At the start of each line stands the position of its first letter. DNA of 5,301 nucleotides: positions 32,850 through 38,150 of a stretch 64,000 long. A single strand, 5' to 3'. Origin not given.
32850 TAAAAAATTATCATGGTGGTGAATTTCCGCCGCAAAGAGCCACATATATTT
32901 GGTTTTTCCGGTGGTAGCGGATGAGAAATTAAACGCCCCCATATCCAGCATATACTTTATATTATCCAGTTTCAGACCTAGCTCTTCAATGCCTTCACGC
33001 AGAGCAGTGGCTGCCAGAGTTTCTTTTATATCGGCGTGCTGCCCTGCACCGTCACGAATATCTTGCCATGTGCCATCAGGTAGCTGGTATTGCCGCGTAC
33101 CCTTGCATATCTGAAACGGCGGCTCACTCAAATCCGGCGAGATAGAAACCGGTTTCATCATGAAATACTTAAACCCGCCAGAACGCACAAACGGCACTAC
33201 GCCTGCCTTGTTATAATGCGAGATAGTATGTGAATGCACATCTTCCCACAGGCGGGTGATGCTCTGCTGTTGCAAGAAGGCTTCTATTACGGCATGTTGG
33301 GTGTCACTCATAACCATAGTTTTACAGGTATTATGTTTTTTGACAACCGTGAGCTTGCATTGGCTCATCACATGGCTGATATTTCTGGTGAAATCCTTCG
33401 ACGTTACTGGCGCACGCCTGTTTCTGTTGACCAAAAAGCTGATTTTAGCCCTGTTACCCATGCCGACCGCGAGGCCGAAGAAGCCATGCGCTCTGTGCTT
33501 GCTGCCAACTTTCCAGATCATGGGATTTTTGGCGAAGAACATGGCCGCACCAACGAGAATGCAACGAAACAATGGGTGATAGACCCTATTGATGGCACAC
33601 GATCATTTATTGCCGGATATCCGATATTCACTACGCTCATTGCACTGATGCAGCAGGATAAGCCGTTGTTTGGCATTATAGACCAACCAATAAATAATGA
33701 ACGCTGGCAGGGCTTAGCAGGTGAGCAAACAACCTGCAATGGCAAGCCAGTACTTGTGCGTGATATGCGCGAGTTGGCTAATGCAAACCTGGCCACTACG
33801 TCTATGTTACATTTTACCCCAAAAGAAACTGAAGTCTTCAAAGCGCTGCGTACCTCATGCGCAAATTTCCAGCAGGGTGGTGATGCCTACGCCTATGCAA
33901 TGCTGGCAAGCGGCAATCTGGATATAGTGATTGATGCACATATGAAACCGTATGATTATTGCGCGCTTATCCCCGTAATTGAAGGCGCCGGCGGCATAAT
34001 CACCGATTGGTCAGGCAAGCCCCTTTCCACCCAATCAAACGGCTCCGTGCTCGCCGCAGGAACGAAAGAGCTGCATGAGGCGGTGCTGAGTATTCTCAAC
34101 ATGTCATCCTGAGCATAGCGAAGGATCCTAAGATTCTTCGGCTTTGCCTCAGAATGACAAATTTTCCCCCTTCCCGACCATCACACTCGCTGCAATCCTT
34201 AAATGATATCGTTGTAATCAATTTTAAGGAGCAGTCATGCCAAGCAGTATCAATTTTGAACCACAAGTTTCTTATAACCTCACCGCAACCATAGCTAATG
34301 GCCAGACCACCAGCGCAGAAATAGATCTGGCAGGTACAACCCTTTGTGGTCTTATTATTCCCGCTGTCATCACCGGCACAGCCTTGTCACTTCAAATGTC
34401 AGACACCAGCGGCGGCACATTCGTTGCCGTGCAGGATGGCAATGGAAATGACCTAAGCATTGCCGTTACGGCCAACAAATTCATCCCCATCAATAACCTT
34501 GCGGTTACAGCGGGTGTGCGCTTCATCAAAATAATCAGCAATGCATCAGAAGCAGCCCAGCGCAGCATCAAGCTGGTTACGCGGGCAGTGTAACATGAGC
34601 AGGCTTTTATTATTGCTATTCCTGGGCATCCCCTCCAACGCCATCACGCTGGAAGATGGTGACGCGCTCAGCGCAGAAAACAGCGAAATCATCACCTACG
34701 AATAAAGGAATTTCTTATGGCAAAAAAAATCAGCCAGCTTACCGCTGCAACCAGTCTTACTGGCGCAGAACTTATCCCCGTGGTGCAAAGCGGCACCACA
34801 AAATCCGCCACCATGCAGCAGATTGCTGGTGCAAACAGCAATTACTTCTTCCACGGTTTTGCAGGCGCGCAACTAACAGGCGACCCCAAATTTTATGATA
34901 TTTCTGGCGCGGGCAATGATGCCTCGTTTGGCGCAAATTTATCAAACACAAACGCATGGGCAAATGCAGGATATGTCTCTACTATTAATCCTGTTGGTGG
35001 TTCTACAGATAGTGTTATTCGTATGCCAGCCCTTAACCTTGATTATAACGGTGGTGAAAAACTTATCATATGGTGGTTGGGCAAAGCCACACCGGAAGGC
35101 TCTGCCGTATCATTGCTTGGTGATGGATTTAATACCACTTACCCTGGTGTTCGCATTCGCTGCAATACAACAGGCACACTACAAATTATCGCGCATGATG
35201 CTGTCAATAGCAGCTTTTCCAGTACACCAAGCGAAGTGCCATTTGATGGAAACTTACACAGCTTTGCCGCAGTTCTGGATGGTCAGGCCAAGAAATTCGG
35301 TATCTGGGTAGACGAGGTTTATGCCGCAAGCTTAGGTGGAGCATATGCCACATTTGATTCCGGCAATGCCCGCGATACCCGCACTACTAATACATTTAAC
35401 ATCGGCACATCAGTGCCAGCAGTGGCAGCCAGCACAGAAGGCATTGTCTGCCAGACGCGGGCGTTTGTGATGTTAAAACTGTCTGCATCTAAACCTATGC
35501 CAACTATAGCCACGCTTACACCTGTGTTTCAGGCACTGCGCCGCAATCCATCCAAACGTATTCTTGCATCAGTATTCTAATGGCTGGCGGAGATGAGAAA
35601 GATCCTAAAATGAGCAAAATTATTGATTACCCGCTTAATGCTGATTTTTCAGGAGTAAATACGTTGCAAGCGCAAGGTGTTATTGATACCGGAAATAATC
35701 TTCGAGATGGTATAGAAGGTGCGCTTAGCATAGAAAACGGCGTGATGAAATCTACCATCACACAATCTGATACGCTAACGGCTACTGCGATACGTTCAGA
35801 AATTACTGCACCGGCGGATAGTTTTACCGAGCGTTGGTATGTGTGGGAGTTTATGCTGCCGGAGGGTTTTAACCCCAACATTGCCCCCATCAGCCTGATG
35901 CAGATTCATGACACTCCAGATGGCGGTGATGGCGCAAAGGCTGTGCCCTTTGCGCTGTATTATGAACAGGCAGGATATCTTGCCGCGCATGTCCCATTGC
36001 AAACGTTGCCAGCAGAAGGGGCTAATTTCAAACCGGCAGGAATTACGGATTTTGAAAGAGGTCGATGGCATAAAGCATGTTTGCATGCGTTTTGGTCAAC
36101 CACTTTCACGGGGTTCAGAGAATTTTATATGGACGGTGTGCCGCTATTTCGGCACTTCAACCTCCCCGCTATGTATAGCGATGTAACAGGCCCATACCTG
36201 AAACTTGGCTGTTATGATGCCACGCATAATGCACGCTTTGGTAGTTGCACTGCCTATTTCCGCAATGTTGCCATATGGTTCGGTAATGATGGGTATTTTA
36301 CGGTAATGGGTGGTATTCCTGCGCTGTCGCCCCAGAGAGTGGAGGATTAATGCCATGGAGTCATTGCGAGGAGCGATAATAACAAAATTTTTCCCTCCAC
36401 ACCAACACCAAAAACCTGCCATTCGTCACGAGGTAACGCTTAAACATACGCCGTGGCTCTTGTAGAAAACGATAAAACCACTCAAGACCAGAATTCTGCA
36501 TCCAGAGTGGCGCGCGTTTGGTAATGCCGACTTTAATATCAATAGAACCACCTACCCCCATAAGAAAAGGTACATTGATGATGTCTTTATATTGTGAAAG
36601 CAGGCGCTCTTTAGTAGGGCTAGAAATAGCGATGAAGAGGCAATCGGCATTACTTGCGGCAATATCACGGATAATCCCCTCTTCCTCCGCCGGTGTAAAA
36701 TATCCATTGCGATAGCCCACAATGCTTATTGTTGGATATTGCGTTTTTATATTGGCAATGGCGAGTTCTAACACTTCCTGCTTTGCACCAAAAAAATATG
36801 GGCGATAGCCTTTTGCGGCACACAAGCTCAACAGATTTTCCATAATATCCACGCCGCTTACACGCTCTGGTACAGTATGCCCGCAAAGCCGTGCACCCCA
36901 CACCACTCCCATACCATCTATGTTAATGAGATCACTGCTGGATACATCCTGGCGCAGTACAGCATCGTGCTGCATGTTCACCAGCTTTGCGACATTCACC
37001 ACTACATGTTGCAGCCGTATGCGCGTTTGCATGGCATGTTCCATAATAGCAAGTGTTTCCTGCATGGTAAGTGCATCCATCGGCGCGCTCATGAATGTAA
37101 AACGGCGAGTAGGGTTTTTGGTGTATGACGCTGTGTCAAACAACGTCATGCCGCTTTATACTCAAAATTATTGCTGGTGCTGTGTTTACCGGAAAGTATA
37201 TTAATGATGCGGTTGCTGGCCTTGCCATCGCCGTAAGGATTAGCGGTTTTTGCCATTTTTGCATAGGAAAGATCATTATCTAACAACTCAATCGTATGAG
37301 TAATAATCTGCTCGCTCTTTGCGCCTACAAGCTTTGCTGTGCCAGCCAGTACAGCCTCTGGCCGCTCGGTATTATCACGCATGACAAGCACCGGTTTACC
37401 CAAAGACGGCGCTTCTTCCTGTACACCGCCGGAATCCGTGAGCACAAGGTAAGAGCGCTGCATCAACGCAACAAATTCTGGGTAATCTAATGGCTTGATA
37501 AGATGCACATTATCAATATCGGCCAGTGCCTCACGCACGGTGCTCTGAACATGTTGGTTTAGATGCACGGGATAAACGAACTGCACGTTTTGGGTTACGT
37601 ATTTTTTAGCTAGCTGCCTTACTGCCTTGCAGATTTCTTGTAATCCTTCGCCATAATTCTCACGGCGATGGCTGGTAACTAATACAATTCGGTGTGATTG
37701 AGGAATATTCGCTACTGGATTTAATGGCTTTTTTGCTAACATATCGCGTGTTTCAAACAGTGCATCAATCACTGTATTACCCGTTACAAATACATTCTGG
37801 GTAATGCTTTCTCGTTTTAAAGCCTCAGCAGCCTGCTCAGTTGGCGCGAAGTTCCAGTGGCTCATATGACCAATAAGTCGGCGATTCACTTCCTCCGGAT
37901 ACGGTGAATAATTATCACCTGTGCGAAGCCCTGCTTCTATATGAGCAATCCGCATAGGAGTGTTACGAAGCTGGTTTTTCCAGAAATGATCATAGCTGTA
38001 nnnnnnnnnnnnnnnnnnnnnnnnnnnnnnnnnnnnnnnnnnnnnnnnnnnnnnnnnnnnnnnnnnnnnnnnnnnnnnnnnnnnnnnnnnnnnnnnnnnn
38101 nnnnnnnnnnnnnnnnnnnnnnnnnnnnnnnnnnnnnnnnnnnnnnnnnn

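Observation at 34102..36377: Orphan phage-type receptor-binding and polysaccharide-lyase cassette, bracketed by palindromic elements and abutting an exopolysaccharide locus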

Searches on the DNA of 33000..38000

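Call 53: search_rna_families(source=window, start=33000, end=38000, threshold=evalue, max_evalue=1)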
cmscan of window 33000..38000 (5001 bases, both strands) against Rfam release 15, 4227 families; matches with E-value up to 1: 1.
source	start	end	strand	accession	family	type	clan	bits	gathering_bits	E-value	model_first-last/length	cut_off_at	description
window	36456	36507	-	RF02523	ROSE_3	Cis-reg; thermoregulator;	-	20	43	0.92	1-69/69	no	Repression of heat shock gene expression (ROSE) element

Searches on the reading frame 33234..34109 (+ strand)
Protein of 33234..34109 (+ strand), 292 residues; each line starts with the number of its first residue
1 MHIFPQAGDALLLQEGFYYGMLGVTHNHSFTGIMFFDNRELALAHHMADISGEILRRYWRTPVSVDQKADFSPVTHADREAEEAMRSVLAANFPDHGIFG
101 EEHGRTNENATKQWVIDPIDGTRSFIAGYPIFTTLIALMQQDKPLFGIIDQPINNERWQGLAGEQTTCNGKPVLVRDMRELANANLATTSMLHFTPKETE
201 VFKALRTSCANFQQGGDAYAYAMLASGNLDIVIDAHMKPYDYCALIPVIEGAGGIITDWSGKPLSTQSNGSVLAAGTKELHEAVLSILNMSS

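Call 6: search_protein_families(library=pfam, proteins=[window:33234-34109:+], max_evalue=0.001)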
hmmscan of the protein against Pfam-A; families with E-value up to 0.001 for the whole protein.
window:33234-34109:+ (292 aa): 1 family
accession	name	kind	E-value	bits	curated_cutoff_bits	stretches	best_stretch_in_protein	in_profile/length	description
PF00459.30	Inositol_P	-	5.2e-60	203.7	27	1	43-288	8-266/271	Inositol monophosphatase family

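Call 64: search_protein_families(library=ncbifam, proteins=[window:33234-34109:+], max_evalue=0.001)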
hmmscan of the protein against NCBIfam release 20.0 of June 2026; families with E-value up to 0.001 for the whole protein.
window:33234-34109:+ (292 aa): 7 families
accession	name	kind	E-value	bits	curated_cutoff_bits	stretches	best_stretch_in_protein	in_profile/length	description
TIGR02067.1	his_9_HisN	equivalog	2.6e-88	295.8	275.15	1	41-289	2-252/252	histidinol-phosphatase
TIGR01331.1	bisphos_cysQ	equivalog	2.6e-32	112.4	228.8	1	47-268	8-236/250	3'(2'),5'-bisphosphate nucleotidase CysQ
NF008027.1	PRK10757.1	equivalog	1.9e-28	99.1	332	1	42-286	6-255/267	inositol-1-monophosphatase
NF009321.0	PRK12676.1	equivalog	1.3e-26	93.2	264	1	65-289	35-263/264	bifunctional fructose-bisphosphatase/inositol-phosphate phosphatase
NF008182.0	PRK10931.1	equivalog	1.8e-18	66.6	379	1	60-276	23-240/246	3'(2'),5'-bisphosphate nucleotidase CysQ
TIGR01330.1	bisphos_HAL2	equivalog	1.1e-13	50.8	267.05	1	112-152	135-174/359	3'(2'),5'-bisphosphate nucleotidase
NF010678.0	PRK14076.1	equivalog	2.7e-07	29.9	493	1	68-289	36-284/570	bifunctional NADP phosphatase/NAD kinase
